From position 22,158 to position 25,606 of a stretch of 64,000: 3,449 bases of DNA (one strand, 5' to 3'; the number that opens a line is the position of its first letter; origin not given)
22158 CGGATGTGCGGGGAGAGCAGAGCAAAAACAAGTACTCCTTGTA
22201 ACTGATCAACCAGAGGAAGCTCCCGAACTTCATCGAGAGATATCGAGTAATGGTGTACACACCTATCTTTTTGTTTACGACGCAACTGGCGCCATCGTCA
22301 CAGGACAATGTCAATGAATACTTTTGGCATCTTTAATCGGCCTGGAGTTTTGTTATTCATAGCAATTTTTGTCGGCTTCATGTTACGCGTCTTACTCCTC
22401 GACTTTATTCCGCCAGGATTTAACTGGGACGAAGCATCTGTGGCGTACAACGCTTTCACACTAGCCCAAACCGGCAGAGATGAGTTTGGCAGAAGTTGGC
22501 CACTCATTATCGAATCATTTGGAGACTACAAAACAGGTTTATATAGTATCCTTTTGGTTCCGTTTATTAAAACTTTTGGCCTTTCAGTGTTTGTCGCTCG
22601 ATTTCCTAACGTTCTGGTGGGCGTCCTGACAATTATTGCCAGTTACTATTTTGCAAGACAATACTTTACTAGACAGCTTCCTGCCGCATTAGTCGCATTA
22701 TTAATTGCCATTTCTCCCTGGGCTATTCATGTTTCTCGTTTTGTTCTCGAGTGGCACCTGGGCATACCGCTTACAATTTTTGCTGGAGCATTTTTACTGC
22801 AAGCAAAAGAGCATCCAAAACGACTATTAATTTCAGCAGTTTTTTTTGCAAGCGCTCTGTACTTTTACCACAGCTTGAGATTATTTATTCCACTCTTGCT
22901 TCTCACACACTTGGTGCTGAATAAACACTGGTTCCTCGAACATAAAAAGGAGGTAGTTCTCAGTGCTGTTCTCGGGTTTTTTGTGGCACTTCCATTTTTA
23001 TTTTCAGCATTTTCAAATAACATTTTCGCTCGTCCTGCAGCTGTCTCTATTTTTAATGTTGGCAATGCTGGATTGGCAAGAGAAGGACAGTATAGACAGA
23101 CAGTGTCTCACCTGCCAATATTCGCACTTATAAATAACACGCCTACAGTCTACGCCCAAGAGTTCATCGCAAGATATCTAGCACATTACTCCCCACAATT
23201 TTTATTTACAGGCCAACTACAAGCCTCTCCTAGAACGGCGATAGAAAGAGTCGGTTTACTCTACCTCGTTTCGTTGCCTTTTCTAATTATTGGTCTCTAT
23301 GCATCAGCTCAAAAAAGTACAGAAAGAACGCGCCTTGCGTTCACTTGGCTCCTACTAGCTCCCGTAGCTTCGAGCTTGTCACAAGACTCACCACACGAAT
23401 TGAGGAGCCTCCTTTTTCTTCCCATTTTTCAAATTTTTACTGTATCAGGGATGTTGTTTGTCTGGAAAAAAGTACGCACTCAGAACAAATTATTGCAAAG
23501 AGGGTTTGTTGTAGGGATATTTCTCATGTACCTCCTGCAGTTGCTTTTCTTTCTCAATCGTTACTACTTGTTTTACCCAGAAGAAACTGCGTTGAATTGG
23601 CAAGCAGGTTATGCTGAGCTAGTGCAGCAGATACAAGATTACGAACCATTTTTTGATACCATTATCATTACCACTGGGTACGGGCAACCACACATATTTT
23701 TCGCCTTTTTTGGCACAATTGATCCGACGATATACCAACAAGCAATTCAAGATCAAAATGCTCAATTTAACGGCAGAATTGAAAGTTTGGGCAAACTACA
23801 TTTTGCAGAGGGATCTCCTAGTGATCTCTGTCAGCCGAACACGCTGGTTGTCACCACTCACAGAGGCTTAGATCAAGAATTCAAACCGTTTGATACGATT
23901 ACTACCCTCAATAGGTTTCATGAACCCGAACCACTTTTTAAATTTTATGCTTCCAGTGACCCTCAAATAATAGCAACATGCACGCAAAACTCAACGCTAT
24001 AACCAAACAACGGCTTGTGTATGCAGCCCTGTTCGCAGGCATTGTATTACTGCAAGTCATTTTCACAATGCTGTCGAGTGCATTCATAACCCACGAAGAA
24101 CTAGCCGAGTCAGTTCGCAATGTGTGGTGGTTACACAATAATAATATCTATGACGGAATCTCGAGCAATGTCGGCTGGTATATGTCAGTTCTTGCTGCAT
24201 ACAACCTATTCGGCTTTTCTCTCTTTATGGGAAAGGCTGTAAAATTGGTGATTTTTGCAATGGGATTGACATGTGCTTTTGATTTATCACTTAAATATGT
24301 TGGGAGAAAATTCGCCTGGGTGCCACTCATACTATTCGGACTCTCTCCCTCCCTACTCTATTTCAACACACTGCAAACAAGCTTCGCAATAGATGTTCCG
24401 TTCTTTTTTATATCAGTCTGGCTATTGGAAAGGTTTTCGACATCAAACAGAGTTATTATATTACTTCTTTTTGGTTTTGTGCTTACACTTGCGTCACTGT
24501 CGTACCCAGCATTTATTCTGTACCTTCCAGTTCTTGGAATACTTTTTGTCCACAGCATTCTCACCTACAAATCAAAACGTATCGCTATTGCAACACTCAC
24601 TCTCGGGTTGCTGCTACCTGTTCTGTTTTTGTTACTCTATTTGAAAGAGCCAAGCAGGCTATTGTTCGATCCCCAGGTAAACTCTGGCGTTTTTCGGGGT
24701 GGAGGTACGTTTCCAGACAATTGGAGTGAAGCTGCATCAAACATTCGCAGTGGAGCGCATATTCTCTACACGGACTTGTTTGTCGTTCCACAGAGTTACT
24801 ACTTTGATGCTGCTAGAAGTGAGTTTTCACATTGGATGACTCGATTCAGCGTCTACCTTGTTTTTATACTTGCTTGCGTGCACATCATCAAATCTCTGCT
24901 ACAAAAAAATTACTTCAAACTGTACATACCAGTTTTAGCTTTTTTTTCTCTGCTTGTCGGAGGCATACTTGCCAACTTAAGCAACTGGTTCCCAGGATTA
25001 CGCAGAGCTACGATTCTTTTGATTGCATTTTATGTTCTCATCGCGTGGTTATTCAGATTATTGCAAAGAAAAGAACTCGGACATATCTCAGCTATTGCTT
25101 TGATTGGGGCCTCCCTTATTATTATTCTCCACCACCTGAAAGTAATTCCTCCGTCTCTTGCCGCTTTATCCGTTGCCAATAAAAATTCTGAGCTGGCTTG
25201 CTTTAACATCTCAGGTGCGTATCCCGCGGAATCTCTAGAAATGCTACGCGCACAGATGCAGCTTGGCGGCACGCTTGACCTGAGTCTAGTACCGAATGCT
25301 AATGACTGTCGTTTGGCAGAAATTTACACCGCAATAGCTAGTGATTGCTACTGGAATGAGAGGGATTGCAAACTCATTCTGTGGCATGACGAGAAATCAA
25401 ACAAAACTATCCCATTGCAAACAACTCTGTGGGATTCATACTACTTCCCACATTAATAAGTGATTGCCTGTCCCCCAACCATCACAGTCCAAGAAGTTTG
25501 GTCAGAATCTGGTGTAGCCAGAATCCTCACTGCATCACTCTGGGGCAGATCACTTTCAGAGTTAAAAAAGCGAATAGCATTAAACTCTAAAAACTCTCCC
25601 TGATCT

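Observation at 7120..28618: Four tandem, translationally coupled pairs of ArnT/PMT-like GT-C paralogs, with variation in the acidic catalytic-loop motif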

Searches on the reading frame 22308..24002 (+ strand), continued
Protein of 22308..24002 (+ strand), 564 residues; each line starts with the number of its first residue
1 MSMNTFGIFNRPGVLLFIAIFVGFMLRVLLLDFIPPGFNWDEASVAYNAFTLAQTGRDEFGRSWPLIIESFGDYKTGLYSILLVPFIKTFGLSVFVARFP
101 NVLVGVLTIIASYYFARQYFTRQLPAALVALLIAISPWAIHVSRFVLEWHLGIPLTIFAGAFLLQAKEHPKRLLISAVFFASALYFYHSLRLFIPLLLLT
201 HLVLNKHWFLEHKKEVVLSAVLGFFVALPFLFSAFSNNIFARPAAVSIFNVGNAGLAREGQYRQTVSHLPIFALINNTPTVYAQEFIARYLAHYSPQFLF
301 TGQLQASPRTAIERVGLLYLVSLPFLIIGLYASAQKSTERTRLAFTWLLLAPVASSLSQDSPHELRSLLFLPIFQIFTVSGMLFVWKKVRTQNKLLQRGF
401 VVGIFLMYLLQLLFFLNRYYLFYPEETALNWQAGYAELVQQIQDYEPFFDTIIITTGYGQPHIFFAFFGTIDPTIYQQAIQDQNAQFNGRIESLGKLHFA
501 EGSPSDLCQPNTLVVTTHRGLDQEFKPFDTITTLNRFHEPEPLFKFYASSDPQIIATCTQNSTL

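Call 40: fold_search(model_id=the predicted structure, library=pdb)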
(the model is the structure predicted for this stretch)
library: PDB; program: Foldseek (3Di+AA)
matches with E <= 10: 214; with E <= 0.001: 21
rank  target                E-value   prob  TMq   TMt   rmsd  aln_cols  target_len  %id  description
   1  5f15                  4.8e-08  1.00  0.52  0.54  12.3       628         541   14  Crystal Structure of ArnT from Cupriavidus metallidurans bound to Undecaprenyl phosphate (released 2016-02-17)
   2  8b6l_I                3.0e-07  1.00  0.49  0.41  13.3       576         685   13  Subtomogram average of the human Sec61-TRAP-OSTA-translocon (released 2022-12-07)
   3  7e9s_A                3.2e-07  1.00  0.52  0.35  12.5       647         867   15  Archaeal oligosaccharyltransferase AglB from Archaeoglobus fulgidus in complex with an inhibitory peptide and a dolich (released 2021-09-08)
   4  5ezm                  3.6e-07  1.00  0.55  0.57  10.6       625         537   13  Crystal Structure of ArnT from Cupriavidus metallidurans in the apo state (released 2016-02-17)
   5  7oci_F                3.8e-07  1.00  0.52  0.47  11.2       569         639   11  Cryo-EM structure of yeast Ost6p containing oligosaccharyltransferase complex (released 2022-02-16)
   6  3wak                  4.3e-07  1.00  0.50  0.34  12.7       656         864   14  Crystal structure of the Archaeoglobus fulgidus oligosaccharyltransferase (O29867_ARCFU) in the apo form (released 2013-10-30)
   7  8agc_A                5.3e-07  1.00  0.51  0.42  13.6       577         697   12  Structure of yeast oligosaccharylransferase complex with lipid-linked oligosaccharide and non-acceptor peptide bound (released 2022-12-07)
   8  9n9j_I                5.6e-07  1.00  0.52  0.43  13.2       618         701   13  Structure of a GRP94 folding intermediate engaged with a CCDC134- and FKBP11-bound secretory translocon (released 2025-11-19)
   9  6s7t_A                5.8e-07  1.00  0.51  0.42  12.4       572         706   12  Cryo-EM structure of human oligosaccharyltransferase complex OST-B (released 2019-12-18)
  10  5gmy_A                7.2e-07  1.00  0.48  0.34  12.2       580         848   14  Crystal structure of the Archaeoglobus fulgidus oligosaccharyltransferase (O29867_ARCFU) tethered with an acceptor pep (released 2017-02-01)
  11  6s7o_A                1.1e-06  1.00  0.53  0.46  11.2       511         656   12  Cryo-EM structure of human oligosaccharyltransferase complex OST-A (released 2019-12-18)
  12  8age_A                1.8e-06  1.00  0.50  0.45  11.5       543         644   12  Structure of yeast oligosaccharylransferase complex with acceptor peptide bound (released 2022-12-07)
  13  8pn9_A                2.6e-06  1.00  0.51  0.44  12.9       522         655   13  Structure of human oligosaccharyltransferase OST-A complex bound to NGI-1 (released 2024-05-08)
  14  6gxc_A                2.7e-06  1.00  0.49  0.40  12.8       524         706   13  Bacterial oligosaccharyltransferase PglB in complex with an inhibitory peptide and a reactive lipid-linked oligosaccha (released 2018-11-14)
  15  5ogl_A                5.4e-06  1.00  0.49  0.40  12.6       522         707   12  Structure of bacterial oligosaccharyltransferase PglB in complex with an acceptor peptide and an lipid-linked oligosac (released 2017-10-25)
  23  6p25_A                1.7e-03  1.00  0.32  0.25   4.6       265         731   16  Structure of S. cerevisiae protein O-mannosyltransferase Pmt1-Pmt2 complex bound to the sugar donor and a peptide acce (released 2019-07-10)
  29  6p25_B                1.1e-02  1.00  0.31  0.26   5.0       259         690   17  Structure of S. cerevisiae protein O-mannosyltransferase Pmt1-Pmt2 complex bound to the sugar donor and a peptide acce (released 2019-07-10)
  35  7bvf_B                9.0e-02  1.00  0.40  0.23   8.2       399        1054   11  Cryo-EM structure of Mycobacterium tuberculosis arabinosyltransferase EmbA-EmbB-AcpM2 in complex with ethambutol (released 2020-04-29)
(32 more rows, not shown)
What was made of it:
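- Closest known: Mycobacterial arabinogalactan/LAM GT-C set. Same: The embCAB genes are tandem paralogs, and EmbA-EmbB is a heterodimer (7bvf, call 40).
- GT-C heterodimers exist: 6p25 Pmt1-Pmt2 and 7bvf EmbA-EmbB are among the fold hits (call 40). The closest structural relative, ArnT, was solved as a single chain (call 40). ArnT, which has a lipid/glycan acceptor, is the best match to 22308 (call 40).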

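Call 41: search_solved_structures(query=A4, max_evalue=10, show_alignments=4)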
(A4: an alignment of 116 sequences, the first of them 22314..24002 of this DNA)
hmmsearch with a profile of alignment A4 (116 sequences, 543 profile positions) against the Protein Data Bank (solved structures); distinct sequences matched with E-value up to 10: 3.
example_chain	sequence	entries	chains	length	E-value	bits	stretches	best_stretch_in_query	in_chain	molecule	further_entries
5ezm_A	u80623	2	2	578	0.00027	22.9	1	68-229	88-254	4-amino-4-deoxy-L-arabinose transferase or related glycosyltransferases of PMT family | 4-amino-4-deoxy-L-arabinose (L-Ara4N) transferase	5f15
6el2_A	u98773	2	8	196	0.45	12.2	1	395-467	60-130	Transcriptional regulator TetR family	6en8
7tgh_T5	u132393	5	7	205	1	11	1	390-439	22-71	Transmembrane protein, putative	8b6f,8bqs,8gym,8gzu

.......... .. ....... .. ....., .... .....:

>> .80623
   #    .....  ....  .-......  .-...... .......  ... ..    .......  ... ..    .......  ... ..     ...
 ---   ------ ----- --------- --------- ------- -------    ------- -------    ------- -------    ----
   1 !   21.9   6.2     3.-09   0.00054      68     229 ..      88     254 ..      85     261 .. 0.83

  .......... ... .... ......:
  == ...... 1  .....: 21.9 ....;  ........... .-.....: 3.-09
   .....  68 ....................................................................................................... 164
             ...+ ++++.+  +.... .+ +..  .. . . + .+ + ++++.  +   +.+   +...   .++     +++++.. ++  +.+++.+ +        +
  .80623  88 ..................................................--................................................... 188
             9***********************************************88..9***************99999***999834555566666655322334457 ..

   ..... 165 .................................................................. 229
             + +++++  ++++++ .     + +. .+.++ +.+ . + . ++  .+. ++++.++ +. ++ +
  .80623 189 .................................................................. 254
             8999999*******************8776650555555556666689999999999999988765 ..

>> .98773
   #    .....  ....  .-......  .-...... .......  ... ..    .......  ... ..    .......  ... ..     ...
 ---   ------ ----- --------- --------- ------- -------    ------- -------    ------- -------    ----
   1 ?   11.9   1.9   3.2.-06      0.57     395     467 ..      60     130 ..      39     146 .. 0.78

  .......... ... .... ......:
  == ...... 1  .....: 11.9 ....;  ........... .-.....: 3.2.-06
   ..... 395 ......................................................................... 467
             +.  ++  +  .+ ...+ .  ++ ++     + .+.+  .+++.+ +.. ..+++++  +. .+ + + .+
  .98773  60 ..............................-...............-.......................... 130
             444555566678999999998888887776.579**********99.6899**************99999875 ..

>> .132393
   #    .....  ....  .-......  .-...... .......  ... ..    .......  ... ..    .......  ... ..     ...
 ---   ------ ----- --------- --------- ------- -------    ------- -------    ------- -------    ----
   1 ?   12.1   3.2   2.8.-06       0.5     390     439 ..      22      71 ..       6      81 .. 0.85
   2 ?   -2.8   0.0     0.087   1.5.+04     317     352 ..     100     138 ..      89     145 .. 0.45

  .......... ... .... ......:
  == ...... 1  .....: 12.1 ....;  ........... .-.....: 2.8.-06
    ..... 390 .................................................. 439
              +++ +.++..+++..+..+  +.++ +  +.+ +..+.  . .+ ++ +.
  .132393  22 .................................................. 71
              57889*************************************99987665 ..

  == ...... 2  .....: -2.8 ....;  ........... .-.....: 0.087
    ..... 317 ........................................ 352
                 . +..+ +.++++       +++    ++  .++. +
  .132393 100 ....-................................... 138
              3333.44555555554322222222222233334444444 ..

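Call 49: find_encoding_contigs(protein=P0048, flank=10000, max_places=1)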
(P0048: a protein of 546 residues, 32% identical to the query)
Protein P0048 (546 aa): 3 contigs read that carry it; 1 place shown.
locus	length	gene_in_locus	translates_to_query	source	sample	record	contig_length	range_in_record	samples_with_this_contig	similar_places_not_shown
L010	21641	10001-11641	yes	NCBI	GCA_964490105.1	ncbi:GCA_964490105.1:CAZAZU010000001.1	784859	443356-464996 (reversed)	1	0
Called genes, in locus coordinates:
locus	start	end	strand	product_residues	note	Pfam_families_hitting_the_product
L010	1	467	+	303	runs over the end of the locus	PF00535:Glycos_transf_2, PF10111:Glyco_tranf_2_2 (faint), PF13641:Glyco_tranf_2_3, PF13632:Glyco_trans_2_3, PF02709:Glyco_transf_7C (weak)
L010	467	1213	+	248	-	PF00535:Glycos_transf_2, PF10111:Glyco_tranf_2_2 (weak)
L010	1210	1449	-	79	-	PF18893:DUF5652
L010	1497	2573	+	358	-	PF00534:Glycos_transf_1, PF13692:Glyco_trans_1_4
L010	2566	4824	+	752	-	PF09586:YfhO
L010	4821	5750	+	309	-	PF00535:Glycos_transf_2, PF10111:Glyco_tranf_2_2 (weak), PF13641:Glyco_tranf_2_3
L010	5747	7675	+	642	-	PF11992:TgpA_N (weak)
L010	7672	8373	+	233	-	PF00535:Glycos_transf_2, PF10111:Glyco_tranf_2_2, PF13641:Glyco_tranf_2_3 (weak)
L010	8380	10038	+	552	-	PF13231:PMT_2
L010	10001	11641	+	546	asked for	PF02366:PMT, PF13231:PMT_2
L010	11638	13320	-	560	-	-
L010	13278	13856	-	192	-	-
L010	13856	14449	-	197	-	-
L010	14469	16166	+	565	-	-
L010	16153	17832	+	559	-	PF10131:PTPS_related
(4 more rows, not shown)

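Call 50: find_encoding_contigs(protein=P0116, flank=10000, max_places=1)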
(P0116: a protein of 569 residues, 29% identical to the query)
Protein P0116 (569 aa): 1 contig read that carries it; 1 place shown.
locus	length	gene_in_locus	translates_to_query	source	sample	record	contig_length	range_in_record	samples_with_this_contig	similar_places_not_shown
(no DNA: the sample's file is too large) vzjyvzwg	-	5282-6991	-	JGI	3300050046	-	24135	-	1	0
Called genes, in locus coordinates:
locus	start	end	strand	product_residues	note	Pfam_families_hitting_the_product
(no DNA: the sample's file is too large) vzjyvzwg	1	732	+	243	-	?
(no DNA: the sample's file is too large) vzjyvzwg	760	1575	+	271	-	PF00535:Glycos_transf_2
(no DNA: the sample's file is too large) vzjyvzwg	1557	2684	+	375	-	PF00534:Glycos_transf_1, PF13692:Glyco_trans_1_4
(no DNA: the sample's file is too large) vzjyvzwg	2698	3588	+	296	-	PF00535:Glycos_transf_2, PF13641:Glyco_tranf_2_3, PF13632:Glyco_trans_2_3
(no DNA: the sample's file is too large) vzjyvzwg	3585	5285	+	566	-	-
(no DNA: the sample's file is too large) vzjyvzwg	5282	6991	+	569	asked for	PF13231:PMT_2 (weak)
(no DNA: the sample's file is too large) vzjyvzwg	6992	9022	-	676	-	-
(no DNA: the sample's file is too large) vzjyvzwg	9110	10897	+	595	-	-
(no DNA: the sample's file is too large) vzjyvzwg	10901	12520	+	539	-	PF13231:PMT_2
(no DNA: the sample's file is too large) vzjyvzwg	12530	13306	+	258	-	PF00535:Glycos_transf_2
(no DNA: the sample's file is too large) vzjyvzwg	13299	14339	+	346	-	PF13579:Glyco_trans_4_4 (weak), PF13439:Glyco_transf_4, PF00534:Glycos_transf_1, PF13692:Glyco_trans_1_4, PF20706:GT4-conflict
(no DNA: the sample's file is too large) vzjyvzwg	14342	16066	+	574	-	-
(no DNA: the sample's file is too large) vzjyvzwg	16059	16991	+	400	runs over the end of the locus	-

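Call 73: search_protein_representatives(alignment_id=A4)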
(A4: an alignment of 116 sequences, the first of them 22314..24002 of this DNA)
Query: 116 sequences, 543 profile positions. Proteins with E-value up to 0.001 (for the whole library): 69896; up to 1e-10: 23672; up to 1e-30: 9138. The best 150 are listed.
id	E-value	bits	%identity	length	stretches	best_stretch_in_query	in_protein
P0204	1.4e-198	677.3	-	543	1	4-541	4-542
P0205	7.0e-197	671.7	-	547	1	3-540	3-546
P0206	4.4e-196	669.1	-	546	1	1-540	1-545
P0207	4.3e-195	665.8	-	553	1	5-538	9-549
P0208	7.7e-195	665.0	-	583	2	118-539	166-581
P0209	2.9e-194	663.1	-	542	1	1-536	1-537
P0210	7.3e-193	658.5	-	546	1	6-542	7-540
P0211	9.9e-192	654.7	-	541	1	5-540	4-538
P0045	1.9e-189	647.2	-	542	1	2-540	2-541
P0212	2.9e-189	646.6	-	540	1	1-540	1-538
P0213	1.1e-188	644.7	-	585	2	162-540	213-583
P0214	3.7e-187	639.7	-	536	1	3-539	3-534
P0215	1.3e-186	637.8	-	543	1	1-540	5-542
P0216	2.2e-186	637.1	-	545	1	1-539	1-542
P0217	1.2e-185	634.7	-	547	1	1-540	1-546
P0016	1.1e-176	605.1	-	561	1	1-542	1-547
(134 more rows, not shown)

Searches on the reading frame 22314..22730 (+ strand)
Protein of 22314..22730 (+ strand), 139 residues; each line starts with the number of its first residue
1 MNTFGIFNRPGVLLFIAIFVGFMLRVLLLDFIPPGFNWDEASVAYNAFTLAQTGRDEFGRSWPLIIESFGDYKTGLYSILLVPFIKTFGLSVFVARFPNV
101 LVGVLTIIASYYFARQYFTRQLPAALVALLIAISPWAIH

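Call 76: search_solved_structures(query=A6, max_evalue=10, show_alignments=5)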
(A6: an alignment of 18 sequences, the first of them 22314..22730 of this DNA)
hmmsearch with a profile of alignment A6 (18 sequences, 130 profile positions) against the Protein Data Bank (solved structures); distinct sequences matched with E-value up to 10: 1.
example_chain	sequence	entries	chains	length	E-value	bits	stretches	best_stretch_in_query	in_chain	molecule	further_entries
5ezm_A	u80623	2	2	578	0.21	14.8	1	73-126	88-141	4-amino-4-deoxy-L-arabinose transferase or related glycosyltransferases of PMT family | 4-amino-4-deoxy-L-arabinose (L-Ara4N) transferase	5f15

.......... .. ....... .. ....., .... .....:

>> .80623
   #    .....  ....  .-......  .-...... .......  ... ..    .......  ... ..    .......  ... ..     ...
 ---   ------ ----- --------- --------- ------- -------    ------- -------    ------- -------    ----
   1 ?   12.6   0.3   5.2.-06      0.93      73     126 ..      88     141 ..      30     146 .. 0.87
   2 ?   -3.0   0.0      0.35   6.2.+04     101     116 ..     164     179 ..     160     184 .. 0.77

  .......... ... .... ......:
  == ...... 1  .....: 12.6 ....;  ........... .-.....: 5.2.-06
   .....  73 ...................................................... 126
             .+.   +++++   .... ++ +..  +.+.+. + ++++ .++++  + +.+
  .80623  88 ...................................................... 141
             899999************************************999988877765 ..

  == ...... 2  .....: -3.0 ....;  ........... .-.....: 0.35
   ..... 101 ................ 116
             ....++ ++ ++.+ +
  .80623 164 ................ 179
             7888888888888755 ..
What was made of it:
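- On GT-C fold glycosyltransferases (ArnT/PMT/STT3 class): The FGDxK lysine aligns with the Lys of ArnT's KPP (calls 41, 76).
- Tried and rejected: A PDB sequence search with an N-terminal-only profile did not reach the DE region of ArnT (call 76).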

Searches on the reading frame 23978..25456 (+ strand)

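Call 5: search_protein_families(library=pfam, proteins=[window:23978-25456:+], max_evalue=0.01)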
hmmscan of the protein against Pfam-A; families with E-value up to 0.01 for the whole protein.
window:23978-25456:+ (492 aa): 2 families
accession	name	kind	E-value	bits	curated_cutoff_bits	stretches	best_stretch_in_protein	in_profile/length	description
PF19992.4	DUF6427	-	0.00064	19.5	25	1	72-219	25-167/301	Family of unknown function (DUF6427)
PF13231.12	PMT_2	-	0.0079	16.9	26.1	1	74-216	13-158/160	Dolichyl-phosphate-mannose-protein mannosyltransferase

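Call 37: search_protein_families(library=ncbifam, proteins=[window:23978-25456:+], max_evalue=0.01)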
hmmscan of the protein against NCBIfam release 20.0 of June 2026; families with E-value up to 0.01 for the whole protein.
window:23978-25456:+ (492 aa): 0 families
